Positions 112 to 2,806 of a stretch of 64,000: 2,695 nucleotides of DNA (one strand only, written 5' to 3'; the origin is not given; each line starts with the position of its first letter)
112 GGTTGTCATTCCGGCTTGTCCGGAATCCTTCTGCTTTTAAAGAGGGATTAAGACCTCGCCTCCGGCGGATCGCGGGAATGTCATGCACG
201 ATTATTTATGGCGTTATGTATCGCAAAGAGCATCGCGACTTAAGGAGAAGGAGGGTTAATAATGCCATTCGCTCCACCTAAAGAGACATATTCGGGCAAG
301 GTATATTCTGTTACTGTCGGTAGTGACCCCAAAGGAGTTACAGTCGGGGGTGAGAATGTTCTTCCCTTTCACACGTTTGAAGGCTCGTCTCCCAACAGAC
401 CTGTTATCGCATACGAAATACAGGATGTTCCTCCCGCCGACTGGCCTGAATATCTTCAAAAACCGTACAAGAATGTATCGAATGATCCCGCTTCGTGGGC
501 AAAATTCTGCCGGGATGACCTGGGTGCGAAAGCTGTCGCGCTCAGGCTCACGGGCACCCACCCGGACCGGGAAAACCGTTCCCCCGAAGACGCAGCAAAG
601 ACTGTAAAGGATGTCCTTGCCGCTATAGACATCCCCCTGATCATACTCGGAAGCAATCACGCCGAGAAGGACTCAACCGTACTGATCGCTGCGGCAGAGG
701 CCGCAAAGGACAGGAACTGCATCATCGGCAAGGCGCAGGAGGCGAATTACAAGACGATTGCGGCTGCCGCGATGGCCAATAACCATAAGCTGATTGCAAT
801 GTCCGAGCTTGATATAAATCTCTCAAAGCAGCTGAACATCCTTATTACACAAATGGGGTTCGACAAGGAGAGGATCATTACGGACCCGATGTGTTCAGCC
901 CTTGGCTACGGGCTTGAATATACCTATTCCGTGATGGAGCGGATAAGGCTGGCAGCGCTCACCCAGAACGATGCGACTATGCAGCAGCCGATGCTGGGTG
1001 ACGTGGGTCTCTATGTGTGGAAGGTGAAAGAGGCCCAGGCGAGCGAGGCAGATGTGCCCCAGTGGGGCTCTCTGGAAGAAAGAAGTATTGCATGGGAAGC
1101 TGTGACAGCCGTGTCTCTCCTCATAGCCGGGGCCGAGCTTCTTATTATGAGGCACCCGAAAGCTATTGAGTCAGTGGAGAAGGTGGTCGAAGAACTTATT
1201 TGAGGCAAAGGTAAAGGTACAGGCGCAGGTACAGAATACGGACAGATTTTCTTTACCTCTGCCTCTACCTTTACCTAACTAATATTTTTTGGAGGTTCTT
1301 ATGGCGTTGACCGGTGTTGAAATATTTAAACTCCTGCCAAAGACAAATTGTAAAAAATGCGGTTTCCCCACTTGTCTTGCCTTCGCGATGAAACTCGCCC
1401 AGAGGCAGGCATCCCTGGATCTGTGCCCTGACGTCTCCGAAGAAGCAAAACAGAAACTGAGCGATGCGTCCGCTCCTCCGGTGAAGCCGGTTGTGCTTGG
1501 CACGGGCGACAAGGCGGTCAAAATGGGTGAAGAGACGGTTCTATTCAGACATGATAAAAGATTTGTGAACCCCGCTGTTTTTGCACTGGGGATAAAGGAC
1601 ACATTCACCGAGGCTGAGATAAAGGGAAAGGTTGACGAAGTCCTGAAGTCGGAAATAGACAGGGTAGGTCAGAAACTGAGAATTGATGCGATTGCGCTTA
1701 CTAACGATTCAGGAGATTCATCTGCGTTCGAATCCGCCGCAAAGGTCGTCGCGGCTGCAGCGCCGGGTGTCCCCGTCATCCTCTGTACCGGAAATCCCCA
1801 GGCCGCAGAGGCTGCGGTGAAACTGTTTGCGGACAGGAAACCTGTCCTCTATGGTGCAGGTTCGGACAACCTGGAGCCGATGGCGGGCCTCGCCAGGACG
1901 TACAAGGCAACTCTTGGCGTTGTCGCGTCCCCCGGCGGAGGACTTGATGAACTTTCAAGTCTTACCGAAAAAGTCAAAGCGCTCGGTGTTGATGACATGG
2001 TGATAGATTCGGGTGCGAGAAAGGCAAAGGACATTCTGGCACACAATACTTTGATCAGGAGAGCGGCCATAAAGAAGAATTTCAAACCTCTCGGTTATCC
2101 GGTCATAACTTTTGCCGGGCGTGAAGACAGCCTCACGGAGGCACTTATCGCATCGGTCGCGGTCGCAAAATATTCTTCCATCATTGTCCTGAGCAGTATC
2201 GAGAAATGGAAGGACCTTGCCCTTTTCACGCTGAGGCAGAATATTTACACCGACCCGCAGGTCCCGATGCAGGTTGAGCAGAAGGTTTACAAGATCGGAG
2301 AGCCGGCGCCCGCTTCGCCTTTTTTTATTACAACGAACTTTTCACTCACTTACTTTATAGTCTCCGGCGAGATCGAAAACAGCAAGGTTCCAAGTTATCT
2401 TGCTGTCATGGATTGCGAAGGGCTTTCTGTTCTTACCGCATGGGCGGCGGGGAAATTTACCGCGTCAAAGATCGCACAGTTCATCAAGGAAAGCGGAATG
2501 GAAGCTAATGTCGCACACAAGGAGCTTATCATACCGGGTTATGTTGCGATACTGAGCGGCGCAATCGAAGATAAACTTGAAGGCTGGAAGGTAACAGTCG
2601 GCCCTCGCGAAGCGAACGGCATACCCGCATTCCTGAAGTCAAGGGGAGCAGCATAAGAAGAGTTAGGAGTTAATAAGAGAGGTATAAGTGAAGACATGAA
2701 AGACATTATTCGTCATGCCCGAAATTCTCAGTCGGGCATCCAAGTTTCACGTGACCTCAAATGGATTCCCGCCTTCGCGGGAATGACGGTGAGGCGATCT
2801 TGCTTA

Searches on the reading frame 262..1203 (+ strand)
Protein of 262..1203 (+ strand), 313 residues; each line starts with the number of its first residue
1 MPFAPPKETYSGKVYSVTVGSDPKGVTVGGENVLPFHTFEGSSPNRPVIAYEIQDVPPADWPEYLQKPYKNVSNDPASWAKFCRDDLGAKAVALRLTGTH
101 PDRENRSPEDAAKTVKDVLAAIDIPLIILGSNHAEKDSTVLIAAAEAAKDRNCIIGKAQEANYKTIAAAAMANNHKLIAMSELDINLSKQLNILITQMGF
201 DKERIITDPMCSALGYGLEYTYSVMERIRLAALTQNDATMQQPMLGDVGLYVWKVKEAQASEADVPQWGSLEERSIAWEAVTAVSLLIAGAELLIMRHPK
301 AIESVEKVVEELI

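Call 60: search_protein_families(library=pfam, proteins=[window:262-1203:+], max_evalue=0.00001)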
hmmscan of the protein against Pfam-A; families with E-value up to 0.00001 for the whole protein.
window:262-1203:+ (313 aa): 1 family
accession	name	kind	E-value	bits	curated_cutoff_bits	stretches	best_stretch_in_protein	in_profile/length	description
PF03599.22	CdhD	-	1.4e-48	166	24.8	1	17-257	2-223/387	CO dehydrogenase/acetyl-CoA synthase delta subunit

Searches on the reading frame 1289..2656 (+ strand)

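Call 60: search_protein_families(library=pfam, proteins=[window:1289-2656:+], max_evalue=0.00001)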
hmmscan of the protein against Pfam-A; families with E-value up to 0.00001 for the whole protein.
window:1289-2656:+ (455 aa): 2 families
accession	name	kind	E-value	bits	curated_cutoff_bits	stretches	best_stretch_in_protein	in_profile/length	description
PF03599.22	CdhD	-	4.8e-99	332.2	24.8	1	68-448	2-386/387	CO dehydrogenase/acetyl-CoA synthase delta subunit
PF04060.18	FeS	-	1.6e-14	53.7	23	1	16-47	1-32/33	Putative Fe-S cluster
